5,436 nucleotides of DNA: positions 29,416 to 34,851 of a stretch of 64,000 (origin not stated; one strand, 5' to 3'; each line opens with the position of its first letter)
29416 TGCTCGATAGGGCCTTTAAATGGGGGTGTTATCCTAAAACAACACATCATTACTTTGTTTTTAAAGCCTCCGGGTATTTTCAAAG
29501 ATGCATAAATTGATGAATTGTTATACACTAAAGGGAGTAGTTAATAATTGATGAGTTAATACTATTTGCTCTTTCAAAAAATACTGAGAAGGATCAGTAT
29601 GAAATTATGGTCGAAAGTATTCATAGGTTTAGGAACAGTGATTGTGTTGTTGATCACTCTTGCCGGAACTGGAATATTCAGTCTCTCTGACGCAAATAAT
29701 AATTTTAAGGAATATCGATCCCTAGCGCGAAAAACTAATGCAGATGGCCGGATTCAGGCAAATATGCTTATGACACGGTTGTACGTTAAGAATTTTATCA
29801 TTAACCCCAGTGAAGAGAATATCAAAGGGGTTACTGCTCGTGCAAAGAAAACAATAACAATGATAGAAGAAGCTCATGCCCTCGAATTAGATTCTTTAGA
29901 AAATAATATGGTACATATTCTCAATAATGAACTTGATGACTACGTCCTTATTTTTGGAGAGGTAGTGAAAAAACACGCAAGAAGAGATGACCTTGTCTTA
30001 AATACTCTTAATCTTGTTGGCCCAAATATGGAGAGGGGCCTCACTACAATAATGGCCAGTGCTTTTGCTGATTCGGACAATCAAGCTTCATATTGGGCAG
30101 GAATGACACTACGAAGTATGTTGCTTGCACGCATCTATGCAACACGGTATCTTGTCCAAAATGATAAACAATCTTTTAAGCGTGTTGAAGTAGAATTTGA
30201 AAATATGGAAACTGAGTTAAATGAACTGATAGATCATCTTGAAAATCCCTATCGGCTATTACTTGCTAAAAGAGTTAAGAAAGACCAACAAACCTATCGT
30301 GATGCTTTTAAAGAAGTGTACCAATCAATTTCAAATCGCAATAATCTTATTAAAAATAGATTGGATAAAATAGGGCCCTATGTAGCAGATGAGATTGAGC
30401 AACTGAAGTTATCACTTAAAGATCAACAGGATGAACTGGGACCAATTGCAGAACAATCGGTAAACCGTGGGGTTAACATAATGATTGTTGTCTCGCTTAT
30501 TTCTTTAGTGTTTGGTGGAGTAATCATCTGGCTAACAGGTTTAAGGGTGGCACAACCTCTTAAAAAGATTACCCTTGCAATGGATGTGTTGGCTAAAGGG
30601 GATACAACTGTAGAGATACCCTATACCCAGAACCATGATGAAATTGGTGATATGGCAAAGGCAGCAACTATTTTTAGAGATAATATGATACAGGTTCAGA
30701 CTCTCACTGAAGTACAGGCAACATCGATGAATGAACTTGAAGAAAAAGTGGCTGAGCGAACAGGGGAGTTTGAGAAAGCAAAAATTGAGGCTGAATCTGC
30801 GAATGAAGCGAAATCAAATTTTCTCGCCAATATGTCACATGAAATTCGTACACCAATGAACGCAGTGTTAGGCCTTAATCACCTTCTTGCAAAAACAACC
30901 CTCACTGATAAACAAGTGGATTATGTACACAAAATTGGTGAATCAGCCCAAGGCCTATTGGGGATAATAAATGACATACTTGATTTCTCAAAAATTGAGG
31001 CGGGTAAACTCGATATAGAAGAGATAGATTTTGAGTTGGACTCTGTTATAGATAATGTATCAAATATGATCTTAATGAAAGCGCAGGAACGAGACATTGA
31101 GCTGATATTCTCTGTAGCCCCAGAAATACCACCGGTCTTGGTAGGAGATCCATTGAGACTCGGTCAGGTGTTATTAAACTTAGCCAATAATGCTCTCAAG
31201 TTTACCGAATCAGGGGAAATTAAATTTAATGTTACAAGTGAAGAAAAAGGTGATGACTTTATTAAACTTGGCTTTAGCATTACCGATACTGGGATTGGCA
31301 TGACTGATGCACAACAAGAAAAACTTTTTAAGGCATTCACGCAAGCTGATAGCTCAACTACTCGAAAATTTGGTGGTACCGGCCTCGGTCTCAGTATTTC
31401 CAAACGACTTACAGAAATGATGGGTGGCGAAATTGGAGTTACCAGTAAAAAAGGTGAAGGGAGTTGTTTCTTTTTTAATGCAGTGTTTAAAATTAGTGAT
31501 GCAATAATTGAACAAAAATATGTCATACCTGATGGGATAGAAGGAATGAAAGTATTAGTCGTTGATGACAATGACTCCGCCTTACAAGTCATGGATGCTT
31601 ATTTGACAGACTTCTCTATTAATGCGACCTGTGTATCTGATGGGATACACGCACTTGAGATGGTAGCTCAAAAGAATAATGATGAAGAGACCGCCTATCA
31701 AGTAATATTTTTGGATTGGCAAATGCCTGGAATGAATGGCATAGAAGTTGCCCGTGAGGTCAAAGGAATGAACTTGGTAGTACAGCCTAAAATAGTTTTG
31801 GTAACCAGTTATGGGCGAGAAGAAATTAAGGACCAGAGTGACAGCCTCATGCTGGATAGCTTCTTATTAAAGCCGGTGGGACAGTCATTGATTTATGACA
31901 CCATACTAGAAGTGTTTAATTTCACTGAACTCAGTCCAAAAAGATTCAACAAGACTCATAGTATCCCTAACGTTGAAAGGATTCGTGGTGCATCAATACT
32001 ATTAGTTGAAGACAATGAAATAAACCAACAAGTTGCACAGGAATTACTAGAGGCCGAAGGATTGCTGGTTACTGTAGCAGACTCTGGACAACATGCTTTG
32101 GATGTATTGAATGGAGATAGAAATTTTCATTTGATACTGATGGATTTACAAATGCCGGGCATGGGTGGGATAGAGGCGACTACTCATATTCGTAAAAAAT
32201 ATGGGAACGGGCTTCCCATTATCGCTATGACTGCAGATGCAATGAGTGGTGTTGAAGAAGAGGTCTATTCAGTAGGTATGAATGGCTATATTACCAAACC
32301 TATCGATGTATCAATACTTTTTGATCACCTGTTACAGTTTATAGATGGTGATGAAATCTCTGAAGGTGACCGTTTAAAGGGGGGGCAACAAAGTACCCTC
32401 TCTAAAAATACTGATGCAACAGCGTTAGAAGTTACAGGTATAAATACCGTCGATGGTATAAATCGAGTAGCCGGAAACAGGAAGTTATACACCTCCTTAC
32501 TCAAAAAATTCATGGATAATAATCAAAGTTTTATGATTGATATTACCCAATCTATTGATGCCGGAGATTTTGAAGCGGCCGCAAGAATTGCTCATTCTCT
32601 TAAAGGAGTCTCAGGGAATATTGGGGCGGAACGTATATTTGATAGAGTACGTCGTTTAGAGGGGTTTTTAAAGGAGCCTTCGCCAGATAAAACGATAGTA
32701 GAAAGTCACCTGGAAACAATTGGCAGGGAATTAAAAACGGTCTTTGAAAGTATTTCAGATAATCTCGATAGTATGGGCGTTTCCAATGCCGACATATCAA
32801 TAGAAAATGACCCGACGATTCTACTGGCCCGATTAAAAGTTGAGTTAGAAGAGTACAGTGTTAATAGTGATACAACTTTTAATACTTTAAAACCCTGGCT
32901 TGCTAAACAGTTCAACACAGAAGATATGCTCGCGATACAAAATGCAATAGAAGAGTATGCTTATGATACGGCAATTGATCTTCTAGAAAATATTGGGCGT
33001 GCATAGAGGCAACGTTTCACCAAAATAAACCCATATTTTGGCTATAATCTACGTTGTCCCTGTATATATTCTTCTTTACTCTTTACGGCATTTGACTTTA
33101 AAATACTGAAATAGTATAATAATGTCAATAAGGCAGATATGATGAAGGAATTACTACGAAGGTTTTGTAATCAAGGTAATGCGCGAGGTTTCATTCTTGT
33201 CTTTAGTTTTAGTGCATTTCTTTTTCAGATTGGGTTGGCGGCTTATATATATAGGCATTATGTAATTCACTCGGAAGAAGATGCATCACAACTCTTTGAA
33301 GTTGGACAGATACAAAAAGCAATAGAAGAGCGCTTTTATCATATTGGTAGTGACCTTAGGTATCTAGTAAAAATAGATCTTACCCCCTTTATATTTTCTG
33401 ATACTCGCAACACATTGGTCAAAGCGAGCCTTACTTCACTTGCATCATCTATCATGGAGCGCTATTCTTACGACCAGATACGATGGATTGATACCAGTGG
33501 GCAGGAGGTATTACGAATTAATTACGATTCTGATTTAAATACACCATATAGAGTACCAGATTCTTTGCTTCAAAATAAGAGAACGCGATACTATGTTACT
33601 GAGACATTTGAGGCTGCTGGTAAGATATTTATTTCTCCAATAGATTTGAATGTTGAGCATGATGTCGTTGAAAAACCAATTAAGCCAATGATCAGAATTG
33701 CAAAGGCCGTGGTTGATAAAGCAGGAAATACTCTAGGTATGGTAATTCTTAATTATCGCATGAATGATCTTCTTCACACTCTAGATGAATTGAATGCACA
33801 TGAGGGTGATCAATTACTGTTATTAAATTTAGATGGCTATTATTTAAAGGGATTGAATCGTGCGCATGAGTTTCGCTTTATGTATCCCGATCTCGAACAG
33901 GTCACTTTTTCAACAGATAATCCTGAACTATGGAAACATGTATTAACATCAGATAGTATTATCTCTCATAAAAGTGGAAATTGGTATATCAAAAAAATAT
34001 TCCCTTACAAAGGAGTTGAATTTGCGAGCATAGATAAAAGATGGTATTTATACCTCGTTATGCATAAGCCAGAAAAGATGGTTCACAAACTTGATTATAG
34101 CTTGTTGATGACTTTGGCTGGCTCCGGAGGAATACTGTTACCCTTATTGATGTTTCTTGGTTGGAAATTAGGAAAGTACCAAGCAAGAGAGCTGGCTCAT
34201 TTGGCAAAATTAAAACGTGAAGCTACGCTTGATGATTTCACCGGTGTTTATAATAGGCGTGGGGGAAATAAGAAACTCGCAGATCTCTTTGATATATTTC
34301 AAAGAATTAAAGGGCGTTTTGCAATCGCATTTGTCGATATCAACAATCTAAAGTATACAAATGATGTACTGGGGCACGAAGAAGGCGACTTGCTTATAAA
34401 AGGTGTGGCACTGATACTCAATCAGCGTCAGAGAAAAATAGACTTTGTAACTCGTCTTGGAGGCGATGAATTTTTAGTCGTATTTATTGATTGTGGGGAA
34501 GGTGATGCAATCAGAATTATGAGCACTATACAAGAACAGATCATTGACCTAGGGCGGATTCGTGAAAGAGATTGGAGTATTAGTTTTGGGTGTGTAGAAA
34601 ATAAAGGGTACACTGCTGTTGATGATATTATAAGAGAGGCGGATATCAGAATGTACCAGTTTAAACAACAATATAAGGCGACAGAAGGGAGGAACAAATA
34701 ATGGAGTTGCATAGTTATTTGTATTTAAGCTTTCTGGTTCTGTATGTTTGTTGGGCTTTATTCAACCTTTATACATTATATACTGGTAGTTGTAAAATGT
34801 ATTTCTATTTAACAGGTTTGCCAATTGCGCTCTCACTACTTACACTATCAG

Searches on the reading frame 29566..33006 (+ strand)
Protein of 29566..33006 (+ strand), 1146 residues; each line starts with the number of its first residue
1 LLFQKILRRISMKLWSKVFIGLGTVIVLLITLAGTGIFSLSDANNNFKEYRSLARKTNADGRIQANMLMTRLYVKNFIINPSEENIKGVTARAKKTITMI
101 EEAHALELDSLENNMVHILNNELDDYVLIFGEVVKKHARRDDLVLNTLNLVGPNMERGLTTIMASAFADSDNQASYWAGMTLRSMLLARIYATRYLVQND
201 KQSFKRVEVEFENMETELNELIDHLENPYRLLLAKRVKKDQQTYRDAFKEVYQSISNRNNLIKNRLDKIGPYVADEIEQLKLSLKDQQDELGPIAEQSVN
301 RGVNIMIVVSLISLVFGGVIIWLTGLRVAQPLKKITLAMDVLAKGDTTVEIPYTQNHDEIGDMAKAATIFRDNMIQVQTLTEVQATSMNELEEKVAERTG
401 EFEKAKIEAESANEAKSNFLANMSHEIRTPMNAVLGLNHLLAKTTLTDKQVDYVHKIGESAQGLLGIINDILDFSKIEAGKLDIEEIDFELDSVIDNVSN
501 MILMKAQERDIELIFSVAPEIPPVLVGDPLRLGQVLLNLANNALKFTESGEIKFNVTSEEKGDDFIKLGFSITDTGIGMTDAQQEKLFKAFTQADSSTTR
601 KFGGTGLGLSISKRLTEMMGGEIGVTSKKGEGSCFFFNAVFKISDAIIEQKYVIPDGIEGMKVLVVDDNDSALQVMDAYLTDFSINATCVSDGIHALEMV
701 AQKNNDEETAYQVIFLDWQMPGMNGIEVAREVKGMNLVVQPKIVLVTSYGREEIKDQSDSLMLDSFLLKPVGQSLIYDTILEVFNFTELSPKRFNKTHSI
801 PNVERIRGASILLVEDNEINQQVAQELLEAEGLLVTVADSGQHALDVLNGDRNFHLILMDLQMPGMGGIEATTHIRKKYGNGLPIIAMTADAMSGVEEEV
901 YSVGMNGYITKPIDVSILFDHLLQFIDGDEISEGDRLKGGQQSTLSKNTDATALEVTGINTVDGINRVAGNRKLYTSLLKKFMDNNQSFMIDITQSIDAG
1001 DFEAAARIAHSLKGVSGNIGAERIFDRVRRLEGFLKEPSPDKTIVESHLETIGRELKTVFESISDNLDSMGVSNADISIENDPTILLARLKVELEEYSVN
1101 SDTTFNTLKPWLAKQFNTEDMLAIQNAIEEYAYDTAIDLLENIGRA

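Call 99: search_protein_families(library=pfam, proteins=[window:29566-33006:+], max_evalue=0.0001)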
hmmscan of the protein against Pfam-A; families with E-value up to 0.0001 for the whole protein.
window:29566-33006:+ (1146 aa): 5 families
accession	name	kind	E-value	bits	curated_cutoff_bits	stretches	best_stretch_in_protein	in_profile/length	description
PF00072.30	Response_reg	-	1e-42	145.2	30.2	2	811-920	1-108/111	Response regulator receiver domain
PF02518.31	HATPase_c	-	1.2e-26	93.8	26.4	1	527-637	1-105/111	Histidine kinase-, DNA gyrase B-, and HSP90-like ATPase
PF00512.31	HisKA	-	1.5e-20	73.5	26.9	1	415-480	1-66/66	His Kinase A (phospho-acceptor) domain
PF01627.28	Hpt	-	2.7e-10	40.8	24.6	1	978-1049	2-71/84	Hpt domain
PF00672.30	HAMP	-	3.3e-07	31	25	1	326-366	4-43/53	HAMP domain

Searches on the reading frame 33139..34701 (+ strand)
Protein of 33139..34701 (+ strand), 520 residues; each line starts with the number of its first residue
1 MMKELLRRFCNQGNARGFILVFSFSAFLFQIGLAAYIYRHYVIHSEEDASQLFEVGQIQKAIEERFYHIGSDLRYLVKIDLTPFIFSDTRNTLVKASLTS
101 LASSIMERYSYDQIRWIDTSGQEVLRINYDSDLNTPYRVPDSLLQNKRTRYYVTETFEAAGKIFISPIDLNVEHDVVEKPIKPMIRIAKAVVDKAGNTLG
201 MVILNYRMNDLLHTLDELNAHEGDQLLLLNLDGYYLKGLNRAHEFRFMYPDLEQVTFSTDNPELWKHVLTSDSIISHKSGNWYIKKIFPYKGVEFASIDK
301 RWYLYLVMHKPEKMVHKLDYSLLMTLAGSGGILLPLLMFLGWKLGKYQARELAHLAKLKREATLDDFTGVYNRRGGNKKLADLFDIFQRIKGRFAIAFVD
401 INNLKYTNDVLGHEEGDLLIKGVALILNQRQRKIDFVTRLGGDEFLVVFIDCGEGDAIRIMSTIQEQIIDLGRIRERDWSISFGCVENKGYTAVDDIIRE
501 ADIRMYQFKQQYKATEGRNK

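Call 99: search_protein_families(library=pfam, proteins=[window:33139-34701:+], max_evalue=0.0001)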
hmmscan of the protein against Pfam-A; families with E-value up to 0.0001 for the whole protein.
window:33139-34701:+ (520 aa): 3 families
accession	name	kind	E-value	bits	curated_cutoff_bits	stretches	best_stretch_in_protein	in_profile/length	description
PF00990.26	GGDEF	-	6.6e-30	104.4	23.8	1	362-512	1-158/161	Diguanylate cyclase, GGDEF domain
PF21623.3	HK_sensor_dom_bact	-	9.9e-18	64.6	27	1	86-282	41-235/253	Bacterial histidine kinase, sensor domain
PF02743.24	dCache_1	-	2.6e-06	27.6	45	1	49-236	9-180/240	Cache domain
